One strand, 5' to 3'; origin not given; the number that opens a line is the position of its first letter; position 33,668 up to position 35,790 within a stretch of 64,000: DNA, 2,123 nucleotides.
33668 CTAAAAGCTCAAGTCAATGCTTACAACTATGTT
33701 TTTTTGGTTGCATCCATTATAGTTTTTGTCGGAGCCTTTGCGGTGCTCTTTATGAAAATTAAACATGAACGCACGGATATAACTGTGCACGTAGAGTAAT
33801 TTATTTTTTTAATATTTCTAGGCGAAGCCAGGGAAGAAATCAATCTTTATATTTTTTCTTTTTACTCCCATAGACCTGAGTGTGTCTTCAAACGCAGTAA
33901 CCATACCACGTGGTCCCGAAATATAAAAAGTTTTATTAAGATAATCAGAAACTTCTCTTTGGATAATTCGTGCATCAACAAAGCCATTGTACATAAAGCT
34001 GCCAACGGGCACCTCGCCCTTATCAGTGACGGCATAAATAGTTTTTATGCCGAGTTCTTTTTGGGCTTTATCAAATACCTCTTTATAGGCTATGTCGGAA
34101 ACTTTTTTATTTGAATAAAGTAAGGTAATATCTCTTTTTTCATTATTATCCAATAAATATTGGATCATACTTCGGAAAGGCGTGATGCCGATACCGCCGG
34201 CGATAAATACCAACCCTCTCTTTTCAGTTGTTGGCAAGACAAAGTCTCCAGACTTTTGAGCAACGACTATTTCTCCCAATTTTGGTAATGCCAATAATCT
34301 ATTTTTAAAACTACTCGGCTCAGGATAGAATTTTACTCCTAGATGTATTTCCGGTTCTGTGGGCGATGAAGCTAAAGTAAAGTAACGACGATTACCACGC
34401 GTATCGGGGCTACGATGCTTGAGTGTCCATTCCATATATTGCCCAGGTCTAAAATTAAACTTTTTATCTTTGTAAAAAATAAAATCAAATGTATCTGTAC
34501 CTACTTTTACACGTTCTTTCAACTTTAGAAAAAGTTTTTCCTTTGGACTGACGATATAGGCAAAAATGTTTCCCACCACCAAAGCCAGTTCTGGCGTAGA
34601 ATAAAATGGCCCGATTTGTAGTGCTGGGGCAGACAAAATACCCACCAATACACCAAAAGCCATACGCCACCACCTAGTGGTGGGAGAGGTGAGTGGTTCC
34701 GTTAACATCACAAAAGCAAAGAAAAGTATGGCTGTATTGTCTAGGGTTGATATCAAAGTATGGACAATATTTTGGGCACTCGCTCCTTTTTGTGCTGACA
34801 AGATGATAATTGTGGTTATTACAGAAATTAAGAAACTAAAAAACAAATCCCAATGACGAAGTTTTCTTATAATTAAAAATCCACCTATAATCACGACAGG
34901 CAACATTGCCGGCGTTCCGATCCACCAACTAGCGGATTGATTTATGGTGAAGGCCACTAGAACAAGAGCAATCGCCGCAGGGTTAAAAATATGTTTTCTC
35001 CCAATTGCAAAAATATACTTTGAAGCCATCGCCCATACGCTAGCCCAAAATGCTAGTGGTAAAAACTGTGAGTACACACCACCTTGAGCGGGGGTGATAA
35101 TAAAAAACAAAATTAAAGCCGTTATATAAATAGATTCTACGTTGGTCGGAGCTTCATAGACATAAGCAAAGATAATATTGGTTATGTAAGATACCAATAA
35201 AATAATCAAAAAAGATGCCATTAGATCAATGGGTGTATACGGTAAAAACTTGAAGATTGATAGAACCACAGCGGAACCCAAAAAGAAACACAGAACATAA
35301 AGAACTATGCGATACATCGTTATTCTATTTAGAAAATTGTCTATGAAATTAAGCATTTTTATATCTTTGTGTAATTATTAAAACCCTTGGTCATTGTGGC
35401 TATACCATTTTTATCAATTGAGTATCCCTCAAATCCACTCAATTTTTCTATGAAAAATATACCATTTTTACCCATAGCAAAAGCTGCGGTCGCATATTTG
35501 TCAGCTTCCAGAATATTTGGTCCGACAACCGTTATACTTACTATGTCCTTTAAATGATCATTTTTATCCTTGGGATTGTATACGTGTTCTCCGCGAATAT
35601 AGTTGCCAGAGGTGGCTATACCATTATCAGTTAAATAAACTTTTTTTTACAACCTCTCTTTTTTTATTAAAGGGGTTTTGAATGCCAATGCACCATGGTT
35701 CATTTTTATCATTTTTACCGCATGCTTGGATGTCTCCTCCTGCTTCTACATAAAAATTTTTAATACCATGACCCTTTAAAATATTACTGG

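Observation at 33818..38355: ECF-sigma-controlled flavin module: exported FMN-binding protein + ApbE flavin transferase + membrane FNR-like reductase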

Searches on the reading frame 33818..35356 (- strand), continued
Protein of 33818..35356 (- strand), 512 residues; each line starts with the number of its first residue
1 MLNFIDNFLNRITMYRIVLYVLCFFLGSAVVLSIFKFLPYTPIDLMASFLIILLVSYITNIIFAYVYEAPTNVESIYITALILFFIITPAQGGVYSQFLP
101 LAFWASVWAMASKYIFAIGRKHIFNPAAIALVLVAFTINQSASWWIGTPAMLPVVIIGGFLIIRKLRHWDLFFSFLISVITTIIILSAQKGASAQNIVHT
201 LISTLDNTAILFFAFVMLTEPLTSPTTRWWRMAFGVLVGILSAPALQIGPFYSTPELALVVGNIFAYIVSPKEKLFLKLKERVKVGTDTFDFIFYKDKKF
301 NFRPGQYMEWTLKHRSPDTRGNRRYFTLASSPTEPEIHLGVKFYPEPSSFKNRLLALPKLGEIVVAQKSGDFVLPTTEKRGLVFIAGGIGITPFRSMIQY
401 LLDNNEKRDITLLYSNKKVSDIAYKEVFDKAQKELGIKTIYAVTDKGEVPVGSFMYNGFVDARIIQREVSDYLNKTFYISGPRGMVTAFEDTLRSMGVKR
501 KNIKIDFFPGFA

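Call 31: search_solved_structures(query=window:33818-35356:-, max_evalue=0.01, show_alignments=2)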
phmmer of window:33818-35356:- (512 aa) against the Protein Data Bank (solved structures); distinct sequences matched with E-value up to 0.01: 37.
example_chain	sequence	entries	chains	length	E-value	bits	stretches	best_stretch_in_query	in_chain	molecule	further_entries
3ozu_A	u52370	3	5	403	5.6e-09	38.8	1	300-508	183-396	Flavohemoprotein | Flavohemoglobin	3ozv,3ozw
1cqx_A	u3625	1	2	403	7.6e-09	38.3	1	300-508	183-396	FLAVOHEMOPROTEIN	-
1qfj_A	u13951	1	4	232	5.1e-08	35.6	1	286-420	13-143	PROTEIN (FLAVIN REDUCTASE)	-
1gvh_A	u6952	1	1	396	6.1e-08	35.4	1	301-508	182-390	FLAVOHEMOPROTEIN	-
6o0a_A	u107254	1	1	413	1.1e-07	34.6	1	276-455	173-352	Flavohemoglobin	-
7qu3_A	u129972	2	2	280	1.7e-07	33.9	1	361-510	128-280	Na(+)-translocating NADH-quinone reductase subunit F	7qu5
7qty_A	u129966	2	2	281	3.4e-07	32.9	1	354-510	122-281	Na(+)-translocating NADH-quinone reductase subunit F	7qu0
4wqm_A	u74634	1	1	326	3.6e-07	32.8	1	283-493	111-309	Toluene-4-monooxygenase electron transfer component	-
2r6h_A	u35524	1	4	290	3.9e-07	32.7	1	354-508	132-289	NADH:ubiquinone oxidoreductase, Na translocating, F subunit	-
5yly_A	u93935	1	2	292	8.5e-07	31.6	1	263-506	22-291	Nitrate reductase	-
4u9u_A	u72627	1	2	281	1e-06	31.3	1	362-510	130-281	Na(+)-translocating NADH-quinone reductase subunit F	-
8ad4_A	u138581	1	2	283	1.1e-06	31.2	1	362-510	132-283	Na(+)-translocating NADH-quinone reductase subunit F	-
4uaj_A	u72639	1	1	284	1.1e-06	31.2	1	362-510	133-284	Na(+)-translocating NADH-quinone reductase subunit F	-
1tvc_A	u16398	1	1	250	1.3e-06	31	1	299-506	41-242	METHANE MONOOXYGENASE COMPONENT C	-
7xk3_F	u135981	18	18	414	1.4e-06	30.8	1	362-510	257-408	Na(+)-translocating NADH-quinone reductase subunit F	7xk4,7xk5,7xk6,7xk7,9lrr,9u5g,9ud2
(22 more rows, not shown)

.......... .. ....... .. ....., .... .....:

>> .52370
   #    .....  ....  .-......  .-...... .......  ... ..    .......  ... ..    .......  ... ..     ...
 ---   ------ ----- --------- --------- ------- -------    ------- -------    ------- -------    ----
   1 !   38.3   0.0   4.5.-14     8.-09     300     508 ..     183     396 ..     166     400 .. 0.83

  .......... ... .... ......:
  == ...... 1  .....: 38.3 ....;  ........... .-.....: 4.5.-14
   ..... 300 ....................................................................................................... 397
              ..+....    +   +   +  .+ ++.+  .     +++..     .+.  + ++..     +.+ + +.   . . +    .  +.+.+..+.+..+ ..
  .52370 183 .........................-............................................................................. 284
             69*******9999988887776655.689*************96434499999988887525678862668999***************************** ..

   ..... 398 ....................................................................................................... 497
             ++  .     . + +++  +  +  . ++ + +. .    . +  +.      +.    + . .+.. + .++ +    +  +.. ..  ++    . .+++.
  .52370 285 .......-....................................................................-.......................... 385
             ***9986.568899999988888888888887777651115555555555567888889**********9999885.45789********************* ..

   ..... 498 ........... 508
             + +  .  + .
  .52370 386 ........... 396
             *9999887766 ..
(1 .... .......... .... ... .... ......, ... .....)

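Call 48: predict_structure(alignment_id=A1)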
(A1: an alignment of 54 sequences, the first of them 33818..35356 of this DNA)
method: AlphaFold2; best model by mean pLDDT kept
length: 512 residues; sequences in the alignment: 54
mean_pLDDT: 86.0   pTM: 0.80
mean pLDDT of the five models: 86.0, 85.3, 83.8, 83.7, 83.1
residues with pLDDT >= 90: 250; 70-90: 224; 50-70: 29; < 50: 9
segments of 3 or more residues with pLDDT < 50: 318-322, 509-512
pLDDT, mean of each block of 10 residues (from residue 1): 74 82 96 93 94 95 83 82 93 82 94 81 88 87 85 94 88 94 89 85 84 92 83 94 75 85 89 83 91 87 82 57 63 89 77 87 79 78 91 93 94 93 93 95 87 85 92 92 83 94 72 38
secondary structure, 60 per line:
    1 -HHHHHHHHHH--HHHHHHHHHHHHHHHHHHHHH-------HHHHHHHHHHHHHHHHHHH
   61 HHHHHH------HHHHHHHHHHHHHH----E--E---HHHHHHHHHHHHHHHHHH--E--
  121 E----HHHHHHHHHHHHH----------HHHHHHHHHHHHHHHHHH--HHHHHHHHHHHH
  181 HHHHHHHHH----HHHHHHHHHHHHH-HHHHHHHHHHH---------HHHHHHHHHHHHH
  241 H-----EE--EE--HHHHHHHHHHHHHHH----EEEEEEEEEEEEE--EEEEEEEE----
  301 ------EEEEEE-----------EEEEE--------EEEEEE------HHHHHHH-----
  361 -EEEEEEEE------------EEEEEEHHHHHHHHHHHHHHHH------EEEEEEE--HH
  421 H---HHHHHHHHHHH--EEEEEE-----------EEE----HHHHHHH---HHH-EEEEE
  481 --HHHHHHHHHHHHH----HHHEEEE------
elements in order: H2-11 H14-34 H42-66 H73-86 H98-115 H126-138 H149-166 H169-189 H194-206 H208-218 H228-241 H255-269 E274-286 E289-296 E307-312 E324-328 E337-342 H349-355 E362-369 E382-387 H388-403 E410-416 H425-435 E438-443 E455-457 H462-468 E476-480 H483-495 E503-506
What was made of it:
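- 33818..35356 (-): NqrB/RnfD-like 10-TM domain (aa 1-272) fused to a cytoplasmic FNR-type FAD/NAD(P)H domain (aa 274-508). AF2 pLDDT 86, pTM 0.80 (call 48).
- Checked: The TM half has 10 predicted helices, not 7-8 (call 48).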

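Call 57: find_related_loci(query=A1, collection=metagenome_contigs, flank=6000)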
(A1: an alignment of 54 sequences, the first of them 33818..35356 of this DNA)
Query A1 (512 aa) in metagenome_contigs; peptide patterns used: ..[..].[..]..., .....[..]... (x = any residue, [..] = any of these).
600 stretches matched a pattern (row limit reached: there are more); 484 encode a relative of the query (tblastn E <= 1e-3); the best 80 are kept; 80 distinct loci.
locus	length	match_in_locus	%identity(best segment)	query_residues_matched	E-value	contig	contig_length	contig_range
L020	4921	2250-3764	53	1-511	0e+0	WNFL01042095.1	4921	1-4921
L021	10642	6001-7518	54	1-512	4e-178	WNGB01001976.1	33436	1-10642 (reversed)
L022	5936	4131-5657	54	1-512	1e-176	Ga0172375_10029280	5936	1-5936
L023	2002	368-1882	55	1-512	0e+0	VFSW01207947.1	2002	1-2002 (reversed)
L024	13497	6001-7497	53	1-511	5e-174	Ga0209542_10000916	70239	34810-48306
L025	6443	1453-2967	53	1-511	1e-173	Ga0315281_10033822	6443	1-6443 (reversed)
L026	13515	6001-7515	51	1-510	1e-171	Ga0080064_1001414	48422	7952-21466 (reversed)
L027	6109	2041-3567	52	1-512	2e-173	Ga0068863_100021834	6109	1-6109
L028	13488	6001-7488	51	1-512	3e-169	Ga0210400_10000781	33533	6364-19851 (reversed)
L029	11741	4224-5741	52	1-512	9e-169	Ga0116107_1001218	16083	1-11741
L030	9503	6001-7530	50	1-511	1e-167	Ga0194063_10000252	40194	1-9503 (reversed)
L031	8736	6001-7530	50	1-512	1e-166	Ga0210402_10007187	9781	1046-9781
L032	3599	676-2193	51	1-512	9e-174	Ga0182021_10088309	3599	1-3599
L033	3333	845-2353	53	2-512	4e-173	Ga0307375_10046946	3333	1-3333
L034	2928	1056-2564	52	2-511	5e-175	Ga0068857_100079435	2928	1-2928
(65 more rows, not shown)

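Call 79: search_protein_families(library=ncbifam, proteins=[window:33818-35356:-], max_evalue=0.01)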
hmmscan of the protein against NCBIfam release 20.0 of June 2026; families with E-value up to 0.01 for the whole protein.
window:33818-35356:- (512 aa): 25 families
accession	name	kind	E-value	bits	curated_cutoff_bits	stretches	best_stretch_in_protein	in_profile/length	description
NF009805.0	PRK13289.1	equivalog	7.9e-27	94.2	432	1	300-508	183-392/399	NO-inducible flavohemoprotein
TIGR02160.1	PA_CoA_Oxy5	hypoth_equivalog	1.5e-18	66.7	420.8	1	298-508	29-241/352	1,2-phenylacetyl-CoA epoxidase subunit PaaE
NF040810.1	BenC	equivalog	9.5e-18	64.4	430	1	295-505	127-327/333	benzoate 1,2-dioxygenase electron transfer component BenC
NF058606.1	GlBtMonoRdsGbcB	equivalog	1.2e-17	63.9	500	1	287-500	26-239/362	glycine betaine monooxygenase reductase subunit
NF005963.0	PRK08051.1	equivalog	3.7e-17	62.4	230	1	287-507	16-229/233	NAD(P)H-flavin reductase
NF007964.0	PRK10684.1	equivalog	1.6e-14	53.7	383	1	296-505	31-234/333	NADH oxidoreductase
NF045803.1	MethMoxFADbindMmoC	equivalog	8.1e-14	51.1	500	1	297-505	135-337/343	aromatic/alkene monooxygenase hydroxylase FAD-binding subunit MmoC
NF006220.0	PRK08345.1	subfamily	1.3e-12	47.6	395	1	297-503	38-246/294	cytochrome-c3 hydrogenase subunit gamma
TIGR01941.1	nqrF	equivalog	6.1e-12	45.1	295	1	362-508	254-403/405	NADH:ubiquinone reductase (Na(+)-transporting) subunit F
TIGR02911.1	sulfite_red_B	equivalog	2.5e-10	39.9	288.6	1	373-506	93-222/261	anaerobic sulfite reductase subunit AsrB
NF008822.0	PRK11872.1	equivalog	3e-10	39.6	402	1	296-505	131-332/341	anthranilate 1,2-dioxygenase electron transfer component AntC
NF040830.1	sulfhyd_ShyC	equivalog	5e-10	39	600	1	297-468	34-197/288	NAD(P)-dependent hydrogenase/sulfhydrogenase 2 subunit gamma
NF052252.1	flav_redu_LuxG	exception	9.8e-10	38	340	1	289-494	15-214/232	flavin mononucleotide reductase LuxG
NF000796.0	PRK00054.1-1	equivalog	2.8e-07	30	224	1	292-497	21-193/254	dihydroorotate dehydrogenase electron transfer subunit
NF002011.0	PRK00816.1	equivalog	9.3e-07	28.2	415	1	156-264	228-333/352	electron transport complex subunit RsxD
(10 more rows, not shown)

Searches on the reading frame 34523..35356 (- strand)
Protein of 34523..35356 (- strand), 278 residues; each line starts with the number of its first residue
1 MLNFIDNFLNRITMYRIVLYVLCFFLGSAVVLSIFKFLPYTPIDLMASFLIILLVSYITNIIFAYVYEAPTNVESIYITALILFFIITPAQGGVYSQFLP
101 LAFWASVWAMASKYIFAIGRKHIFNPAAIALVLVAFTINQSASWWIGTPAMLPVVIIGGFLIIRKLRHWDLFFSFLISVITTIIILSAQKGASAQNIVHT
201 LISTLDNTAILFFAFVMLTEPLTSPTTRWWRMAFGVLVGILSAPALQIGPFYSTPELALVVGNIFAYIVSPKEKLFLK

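Call 44: search_solved_structures(query=A2, max_evalue=1, show_alignments=4)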
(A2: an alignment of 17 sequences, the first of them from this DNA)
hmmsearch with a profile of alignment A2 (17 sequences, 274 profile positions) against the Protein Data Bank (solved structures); distinct sequences matched with E-value up to 1: 4.
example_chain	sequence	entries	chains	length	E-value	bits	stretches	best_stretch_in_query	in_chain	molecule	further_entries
8ahx_D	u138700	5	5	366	2.4e-06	30.7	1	154-260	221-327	Ion-translocating oxidoreductase complex subunit D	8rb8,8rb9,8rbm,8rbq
9lrr_B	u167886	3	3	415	0.16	14.9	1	147-263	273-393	Na(+)-translocating NADH-quinone reductase subunit B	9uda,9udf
7xk3_B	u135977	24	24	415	0.17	14.8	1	147-263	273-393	Na(+)-translocating NADH-quinone reductase subunit B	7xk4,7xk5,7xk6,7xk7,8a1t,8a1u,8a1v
9ud3_B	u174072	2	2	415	0.26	14.2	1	146-263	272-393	Na(+)-translocating NADH-quinone reductase subunit B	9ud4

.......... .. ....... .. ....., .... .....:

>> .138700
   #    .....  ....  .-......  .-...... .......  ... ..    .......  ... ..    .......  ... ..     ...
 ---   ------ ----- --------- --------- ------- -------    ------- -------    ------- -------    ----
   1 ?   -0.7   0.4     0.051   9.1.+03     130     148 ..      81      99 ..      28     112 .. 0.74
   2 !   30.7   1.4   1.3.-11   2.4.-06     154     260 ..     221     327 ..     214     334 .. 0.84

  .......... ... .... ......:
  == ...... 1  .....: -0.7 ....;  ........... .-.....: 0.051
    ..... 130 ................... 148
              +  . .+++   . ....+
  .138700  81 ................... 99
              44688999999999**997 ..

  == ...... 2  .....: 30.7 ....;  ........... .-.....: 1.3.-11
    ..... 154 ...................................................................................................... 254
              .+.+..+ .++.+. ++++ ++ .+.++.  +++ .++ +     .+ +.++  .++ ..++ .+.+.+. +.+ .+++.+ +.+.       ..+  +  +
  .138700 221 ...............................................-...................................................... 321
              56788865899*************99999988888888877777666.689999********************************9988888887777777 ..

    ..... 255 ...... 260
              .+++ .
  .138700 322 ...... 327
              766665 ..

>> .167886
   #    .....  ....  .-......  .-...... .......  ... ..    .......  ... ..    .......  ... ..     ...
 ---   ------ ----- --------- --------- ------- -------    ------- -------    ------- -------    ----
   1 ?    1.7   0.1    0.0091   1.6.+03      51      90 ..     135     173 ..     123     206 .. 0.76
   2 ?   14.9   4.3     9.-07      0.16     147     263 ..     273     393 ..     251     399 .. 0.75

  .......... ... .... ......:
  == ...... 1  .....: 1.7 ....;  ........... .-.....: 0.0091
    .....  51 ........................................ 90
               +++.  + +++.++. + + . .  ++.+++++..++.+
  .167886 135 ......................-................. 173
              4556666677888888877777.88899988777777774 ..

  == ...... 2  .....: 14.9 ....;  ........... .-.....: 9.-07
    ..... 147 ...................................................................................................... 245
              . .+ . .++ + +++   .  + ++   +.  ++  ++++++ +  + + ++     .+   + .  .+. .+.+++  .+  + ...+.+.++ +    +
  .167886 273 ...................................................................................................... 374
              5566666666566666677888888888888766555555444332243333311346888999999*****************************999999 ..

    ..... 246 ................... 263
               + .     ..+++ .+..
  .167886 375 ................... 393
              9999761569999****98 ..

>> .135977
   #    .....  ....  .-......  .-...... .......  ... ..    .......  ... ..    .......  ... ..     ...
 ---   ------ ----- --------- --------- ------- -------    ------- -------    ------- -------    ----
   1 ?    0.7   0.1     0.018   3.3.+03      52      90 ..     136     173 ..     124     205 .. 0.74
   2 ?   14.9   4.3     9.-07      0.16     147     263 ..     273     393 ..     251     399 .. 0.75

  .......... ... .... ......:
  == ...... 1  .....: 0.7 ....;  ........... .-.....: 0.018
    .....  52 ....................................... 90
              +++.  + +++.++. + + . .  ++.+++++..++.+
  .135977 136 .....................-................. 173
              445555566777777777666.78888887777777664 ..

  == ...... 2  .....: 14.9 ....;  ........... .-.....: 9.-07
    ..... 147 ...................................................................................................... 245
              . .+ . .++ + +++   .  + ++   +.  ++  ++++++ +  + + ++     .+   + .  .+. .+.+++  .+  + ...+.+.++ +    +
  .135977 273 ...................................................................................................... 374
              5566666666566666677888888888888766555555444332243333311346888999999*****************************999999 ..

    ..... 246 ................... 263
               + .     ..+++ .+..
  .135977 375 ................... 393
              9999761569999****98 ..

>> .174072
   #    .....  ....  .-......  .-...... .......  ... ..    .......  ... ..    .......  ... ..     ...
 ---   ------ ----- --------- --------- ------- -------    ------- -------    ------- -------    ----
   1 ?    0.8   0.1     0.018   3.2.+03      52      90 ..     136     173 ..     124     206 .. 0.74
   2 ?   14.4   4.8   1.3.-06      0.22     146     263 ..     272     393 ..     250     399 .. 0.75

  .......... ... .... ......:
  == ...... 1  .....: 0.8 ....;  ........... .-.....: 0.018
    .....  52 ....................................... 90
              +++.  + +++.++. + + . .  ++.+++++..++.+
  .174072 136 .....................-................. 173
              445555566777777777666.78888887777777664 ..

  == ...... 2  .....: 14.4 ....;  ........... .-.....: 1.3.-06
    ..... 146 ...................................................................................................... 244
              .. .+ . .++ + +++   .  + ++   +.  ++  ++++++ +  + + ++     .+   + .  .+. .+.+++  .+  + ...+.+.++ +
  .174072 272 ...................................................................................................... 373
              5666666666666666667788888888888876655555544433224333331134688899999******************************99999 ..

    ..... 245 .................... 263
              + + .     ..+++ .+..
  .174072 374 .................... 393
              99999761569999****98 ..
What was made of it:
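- On NqrB proper (NCBIfam TIGR01937): The loop is deleted (call 44).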

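Call 76: search_protein_representatives(protein=window:34523-35356:-)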
Query: 278 residues. Proteins with E-value up to 0.001 (for the whole library): 1438; up to 1e-10: 763; up to 1e-30: 373. The best 150 are listed.
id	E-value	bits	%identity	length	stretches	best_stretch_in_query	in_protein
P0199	7.9e-84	298.1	57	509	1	1-277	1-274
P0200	1.6e-77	277.4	53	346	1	2-277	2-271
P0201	2.9e-74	266.8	71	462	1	99-278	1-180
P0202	2.4e-72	260.5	53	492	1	1-277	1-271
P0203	9.6e-69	248.6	47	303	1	1-274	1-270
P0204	3.2e-68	246.9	49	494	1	14-277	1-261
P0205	9.1e-68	245.4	47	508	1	3-277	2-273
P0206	2.3e-63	231.0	47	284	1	1-278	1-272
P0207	2.6e-63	230.8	46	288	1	2-277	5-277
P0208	6.4e-63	229.5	47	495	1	1-276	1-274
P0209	8.5e-63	229.1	48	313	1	1-275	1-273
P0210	1.6e-62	228.3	47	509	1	2-276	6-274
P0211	3.3e-62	227.2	46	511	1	1-276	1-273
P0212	1.2e-61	225.3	47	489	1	3-277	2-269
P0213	1.8e-61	224.8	48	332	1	1-277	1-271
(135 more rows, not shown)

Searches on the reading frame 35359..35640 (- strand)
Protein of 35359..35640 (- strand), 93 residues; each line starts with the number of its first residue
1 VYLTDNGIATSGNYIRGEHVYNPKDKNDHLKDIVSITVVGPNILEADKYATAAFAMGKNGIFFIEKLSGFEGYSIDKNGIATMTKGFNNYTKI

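Call 7: search_protein_families(library=pfam, proteins=[window:35359-35640:-], max_evalue=0.01)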
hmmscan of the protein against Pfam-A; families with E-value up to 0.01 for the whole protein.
window:35359-35640:- (93 aa): 1 family
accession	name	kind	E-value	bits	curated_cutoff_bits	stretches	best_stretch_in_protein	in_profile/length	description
PF02424.20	ApbE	-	6e-08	33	25.6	1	2-67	186-258/266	ApbE family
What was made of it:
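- Checked: ApbE (PF02424) similarity covers 35359-36109 (call 7).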
